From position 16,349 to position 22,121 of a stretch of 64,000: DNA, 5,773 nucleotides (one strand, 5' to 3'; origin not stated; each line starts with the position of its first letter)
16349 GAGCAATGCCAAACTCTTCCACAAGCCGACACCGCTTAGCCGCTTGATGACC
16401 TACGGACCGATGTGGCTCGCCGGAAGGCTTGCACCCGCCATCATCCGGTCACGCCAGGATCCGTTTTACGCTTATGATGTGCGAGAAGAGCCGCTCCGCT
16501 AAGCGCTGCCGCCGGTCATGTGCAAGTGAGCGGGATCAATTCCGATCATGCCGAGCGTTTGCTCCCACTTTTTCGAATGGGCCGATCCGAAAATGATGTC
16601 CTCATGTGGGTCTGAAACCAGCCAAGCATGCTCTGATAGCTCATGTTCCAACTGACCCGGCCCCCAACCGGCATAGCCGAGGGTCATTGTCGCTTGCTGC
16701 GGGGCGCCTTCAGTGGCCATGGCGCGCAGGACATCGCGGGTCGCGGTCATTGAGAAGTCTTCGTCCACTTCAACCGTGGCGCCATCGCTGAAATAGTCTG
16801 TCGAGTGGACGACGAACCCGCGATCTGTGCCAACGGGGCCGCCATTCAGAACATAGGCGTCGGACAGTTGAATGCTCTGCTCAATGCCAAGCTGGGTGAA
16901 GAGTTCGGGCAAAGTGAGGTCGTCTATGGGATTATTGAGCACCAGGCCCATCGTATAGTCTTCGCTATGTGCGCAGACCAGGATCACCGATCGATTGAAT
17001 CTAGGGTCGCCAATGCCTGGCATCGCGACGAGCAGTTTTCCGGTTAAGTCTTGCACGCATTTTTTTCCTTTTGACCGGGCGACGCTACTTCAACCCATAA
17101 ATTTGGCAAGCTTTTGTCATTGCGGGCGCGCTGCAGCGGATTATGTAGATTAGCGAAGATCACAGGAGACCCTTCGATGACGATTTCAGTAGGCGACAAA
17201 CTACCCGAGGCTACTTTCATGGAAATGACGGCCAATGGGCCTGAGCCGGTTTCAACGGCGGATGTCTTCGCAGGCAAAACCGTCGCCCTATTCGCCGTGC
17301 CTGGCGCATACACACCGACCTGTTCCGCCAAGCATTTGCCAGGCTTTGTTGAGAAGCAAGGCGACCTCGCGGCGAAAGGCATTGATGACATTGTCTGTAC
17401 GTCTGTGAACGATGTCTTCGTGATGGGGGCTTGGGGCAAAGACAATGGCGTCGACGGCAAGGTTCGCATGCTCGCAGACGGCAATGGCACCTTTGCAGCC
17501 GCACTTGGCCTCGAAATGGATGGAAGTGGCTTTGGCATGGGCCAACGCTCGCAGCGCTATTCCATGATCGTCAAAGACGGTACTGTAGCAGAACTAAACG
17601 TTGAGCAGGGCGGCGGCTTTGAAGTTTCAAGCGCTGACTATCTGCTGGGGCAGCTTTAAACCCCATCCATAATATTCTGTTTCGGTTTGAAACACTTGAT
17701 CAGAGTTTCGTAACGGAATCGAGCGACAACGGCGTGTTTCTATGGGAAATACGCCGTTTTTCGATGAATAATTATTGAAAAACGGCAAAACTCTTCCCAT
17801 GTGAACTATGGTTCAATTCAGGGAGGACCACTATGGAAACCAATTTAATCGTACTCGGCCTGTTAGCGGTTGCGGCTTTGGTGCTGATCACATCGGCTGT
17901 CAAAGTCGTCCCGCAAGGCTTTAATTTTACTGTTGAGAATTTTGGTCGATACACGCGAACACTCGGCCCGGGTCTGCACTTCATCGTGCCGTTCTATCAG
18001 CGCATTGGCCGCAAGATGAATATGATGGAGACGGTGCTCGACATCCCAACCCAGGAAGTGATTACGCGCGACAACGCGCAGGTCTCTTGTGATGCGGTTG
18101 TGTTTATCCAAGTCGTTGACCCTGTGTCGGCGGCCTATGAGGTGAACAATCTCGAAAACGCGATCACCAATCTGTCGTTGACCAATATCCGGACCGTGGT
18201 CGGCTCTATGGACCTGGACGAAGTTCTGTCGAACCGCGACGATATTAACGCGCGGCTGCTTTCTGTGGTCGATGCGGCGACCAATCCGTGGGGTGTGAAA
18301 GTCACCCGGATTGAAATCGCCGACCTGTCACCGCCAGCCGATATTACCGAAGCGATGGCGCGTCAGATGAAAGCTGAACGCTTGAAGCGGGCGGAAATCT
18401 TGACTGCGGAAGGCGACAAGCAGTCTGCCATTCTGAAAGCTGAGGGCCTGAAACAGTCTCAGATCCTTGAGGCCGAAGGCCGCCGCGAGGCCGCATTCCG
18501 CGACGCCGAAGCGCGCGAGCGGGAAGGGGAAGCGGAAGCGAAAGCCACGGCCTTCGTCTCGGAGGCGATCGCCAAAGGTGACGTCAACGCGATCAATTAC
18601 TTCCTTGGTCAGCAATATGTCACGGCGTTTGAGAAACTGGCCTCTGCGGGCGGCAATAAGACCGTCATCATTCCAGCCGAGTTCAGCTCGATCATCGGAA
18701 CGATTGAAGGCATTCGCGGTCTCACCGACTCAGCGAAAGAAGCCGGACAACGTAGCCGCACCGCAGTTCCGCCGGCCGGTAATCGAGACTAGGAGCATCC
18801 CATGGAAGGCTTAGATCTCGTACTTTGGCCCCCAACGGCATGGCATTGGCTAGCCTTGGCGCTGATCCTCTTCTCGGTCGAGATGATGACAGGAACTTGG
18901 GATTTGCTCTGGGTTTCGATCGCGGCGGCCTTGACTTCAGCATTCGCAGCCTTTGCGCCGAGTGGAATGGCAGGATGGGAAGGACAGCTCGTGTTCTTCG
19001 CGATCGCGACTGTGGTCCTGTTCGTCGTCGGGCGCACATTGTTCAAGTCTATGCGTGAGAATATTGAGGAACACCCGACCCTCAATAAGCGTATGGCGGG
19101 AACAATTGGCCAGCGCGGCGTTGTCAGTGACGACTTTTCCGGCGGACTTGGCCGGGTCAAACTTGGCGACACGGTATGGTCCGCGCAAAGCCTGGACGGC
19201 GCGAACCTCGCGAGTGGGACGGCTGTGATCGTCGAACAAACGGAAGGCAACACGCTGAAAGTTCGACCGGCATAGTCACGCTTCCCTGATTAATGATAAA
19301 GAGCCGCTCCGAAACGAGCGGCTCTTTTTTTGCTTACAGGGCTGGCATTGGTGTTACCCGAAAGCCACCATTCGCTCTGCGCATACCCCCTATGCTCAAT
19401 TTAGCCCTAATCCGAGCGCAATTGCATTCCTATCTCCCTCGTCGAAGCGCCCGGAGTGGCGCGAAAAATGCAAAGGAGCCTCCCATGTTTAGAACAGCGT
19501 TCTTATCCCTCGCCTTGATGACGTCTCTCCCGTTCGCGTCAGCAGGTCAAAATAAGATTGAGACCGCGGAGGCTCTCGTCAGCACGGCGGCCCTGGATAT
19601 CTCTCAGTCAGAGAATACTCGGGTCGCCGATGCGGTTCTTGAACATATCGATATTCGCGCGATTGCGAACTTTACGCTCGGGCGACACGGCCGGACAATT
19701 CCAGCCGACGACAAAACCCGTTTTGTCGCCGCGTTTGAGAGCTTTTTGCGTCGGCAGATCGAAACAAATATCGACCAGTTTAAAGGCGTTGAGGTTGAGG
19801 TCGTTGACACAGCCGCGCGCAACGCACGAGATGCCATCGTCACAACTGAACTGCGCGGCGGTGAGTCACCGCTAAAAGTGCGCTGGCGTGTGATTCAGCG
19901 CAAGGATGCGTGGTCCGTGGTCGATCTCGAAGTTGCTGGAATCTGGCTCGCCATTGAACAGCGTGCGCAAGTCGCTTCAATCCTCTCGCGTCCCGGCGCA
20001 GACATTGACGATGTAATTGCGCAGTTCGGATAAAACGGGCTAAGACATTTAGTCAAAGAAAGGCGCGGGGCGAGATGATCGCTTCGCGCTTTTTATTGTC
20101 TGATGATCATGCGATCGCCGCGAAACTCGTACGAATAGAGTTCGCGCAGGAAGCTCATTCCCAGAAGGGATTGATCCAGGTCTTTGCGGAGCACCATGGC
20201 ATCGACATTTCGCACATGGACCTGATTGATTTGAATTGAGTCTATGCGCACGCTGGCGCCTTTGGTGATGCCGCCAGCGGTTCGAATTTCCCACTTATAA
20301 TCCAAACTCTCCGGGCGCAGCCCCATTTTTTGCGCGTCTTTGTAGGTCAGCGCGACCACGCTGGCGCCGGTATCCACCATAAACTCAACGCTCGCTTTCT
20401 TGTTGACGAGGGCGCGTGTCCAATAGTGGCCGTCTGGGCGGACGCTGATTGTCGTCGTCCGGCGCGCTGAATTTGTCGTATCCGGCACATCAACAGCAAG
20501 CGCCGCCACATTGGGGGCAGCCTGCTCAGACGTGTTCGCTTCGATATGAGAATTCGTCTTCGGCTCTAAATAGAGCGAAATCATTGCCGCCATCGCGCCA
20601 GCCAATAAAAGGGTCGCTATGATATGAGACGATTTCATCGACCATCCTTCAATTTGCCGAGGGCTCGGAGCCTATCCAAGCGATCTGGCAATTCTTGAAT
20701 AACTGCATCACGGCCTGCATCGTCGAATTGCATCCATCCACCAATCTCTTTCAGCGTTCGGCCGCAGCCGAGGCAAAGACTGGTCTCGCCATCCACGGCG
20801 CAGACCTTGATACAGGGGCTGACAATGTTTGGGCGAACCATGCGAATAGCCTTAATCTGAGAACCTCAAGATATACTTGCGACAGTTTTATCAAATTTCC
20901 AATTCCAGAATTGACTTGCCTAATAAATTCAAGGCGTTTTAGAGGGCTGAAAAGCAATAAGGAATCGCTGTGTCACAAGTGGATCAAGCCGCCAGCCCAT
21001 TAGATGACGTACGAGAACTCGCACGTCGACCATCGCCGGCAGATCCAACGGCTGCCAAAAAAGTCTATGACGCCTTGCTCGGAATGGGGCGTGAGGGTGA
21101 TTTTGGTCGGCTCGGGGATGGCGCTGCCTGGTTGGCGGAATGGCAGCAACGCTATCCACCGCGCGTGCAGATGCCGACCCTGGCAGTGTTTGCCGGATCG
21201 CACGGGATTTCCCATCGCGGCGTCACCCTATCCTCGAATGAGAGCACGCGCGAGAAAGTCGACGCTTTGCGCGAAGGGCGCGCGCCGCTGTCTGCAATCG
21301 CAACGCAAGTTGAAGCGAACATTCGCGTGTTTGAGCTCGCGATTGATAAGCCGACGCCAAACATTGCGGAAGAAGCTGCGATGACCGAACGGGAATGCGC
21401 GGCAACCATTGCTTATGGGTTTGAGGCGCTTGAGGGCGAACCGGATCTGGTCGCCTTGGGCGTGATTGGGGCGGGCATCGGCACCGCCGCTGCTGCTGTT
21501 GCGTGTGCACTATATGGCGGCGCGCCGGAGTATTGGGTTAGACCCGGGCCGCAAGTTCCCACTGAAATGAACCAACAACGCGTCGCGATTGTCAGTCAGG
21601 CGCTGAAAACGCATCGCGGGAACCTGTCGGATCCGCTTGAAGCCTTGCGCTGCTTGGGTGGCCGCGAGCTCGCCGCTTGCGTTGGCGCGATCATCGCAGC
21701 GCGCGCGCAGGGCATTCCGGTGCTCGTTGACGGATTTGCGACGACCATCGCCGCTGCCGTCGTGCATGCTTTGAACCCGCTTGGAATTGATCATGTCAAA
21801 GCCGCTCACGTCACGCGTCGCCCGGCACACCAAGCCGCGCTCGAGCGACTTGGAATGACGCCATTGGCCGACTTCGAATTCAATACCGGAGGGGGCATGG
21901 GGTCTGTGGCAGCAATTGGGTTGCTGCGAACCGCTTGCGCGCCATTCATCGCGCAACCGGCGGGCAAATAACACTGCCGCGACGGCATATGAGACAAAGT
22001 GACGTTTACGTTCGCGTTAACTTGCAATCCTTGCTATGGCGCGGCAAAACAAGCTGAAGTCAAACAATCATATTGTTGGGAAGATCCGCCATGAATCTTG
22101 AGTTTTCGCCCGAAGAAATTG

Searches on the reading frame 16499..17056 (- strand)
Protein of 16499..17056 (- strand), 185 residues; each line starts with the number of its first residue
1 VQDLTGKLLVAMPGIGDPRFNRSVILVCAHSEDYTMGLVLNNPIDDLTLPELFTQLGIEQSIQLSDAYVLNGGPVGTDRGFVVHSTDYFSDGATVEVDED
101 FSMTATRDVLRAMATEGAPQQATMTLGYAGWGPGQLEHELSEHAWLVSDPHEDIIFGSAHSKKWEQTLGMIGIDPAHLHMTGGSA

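Call 41: search_protein_families(library=pfam, proteins=[window:16499-17056:-], max_evalue=0.001)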
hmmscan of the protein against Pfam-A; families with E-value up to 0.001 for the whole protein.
window:16499-17056:- (185 aa): 1 family
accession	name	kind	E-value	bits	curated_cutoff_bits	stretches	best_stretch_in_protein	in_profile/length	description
PF02622.21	DUF179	-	9.5e-46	156.1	27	1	13-172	1-157/157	AlgH-like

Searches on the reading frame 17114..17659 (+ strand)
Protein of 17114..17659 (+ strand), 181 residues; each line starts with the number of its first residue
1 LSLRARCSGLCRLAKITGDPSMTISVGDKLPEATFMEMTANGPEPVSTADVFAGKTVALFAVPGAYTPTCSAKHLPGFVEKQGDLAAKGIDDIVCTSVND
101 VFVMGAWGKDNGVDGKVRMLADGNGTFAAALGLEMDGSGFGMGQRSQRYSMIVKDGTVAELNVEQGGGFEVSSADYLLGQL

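Call 41: search_protein_families(library=pfam, proteins=[window:17114-17659:+], max_evalue=0.001)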
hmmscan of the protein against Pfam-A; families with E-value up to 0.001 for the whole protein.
window:17114-17659:+ (181 aa): 2 families
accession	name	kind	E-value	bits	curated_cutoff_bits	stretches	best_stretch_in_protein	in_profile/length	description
PF08534.16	Redoxin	-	1e-33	116.6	26.6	1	26-178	2-148/148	Redoxin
PF00578.27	AhpC-TSA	-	7.7e-11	42.4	26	1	26-158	1-121/124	AhpC/TSA family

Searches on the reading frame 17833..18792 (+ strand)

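Call 41: search_protein_families(library=pfam, proteins=[window:17833-18792:+], max_evalue=0.001)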
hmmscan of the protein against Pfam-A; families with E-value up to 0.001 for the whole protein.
window:17833-18792:+ (319 aa): 2 families
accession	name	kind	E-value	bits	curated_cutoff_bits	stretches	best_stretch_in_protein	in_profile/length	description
PF01145.31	Band_7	-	2.4e-39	135.7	23.6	1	24-196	1-176/176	SPFH domain / Band 7 family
PF16200.10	Band_7_C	-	8.3e-07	29.4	29.1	1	242-293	3-53/63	C-terminal region of band_7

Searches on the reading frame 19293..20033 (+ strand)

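Call 41: search_protein_families(library=pfam, proteins=[window:19293-20033:+], max_evalue=0.001)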
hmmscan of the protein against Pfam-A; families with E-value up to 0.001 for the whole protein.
window:19293-20033:+ (246 aa): 1 family
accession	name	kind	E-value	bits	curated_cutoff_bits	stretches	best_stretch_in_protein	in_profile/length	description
PF05494.18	MlaC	-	2e-28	99.7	26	1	106-244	24-163/166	MlaC protein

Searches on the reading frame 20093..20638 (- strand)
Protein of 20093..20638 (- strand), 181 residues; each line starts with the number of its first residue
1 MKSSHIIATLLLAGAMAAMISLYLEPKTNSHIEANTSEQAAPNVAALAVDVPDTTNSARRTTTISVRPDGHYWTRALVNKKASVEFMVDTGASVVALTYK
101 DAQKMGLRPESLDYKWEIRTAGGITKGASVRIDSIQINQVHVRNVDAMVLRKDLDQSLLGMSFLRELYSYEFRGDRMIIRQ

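Call 41: search_protein_families(library=pfam, proteins=[window:20093-20638:-], max_evalue=0.001)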
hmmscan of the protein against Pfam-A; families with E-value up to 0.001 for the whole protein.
window:20093-20638:- (181 aa): 2 families
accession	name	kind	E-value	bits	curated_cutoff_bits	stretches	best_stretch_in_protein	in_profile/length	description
PF13975.11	gag-asp_proteas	-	7.4e-27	94.2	28.2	1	76-165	3-91/92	gag-polyprotein putative aspartyl protease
PF13650.11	Asp_protease_2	-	4.6e-22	79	24.3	1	77-163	4-90/90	Aspartyl protease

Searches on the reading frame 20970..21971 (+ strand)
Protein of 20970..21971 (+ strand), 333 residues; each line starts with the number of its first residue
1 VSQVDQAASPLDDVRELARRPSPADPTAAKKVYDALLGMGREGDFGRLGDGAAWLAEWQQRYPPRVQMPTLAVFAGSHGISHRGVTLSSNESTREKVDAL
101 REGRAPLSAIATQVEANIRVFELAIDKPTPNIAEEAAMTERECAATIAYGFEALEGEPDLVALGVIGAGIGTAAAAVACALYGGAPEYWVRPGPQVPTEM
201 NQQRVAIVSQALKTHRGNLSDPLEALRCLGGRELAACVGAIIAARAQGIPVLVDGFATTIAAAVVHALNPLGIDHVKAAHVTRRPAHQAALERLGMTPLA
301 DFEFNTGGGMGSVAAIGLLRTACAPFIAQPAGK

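Call 41: search_protein_families(library=pfam, proteins=[window:20970-21971:+], max_evalue=0.001)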
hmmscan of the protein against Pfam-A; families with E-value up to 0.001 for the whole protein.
window:20970-21971:+ (333 aa): 1 family
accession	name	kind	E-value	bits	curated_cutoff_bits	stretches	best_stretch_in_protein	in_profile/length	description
PF02277.22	DBI_PRT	-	1.1e-70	239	22.6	1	42-324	23-316/329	Phosphoribosyltransferase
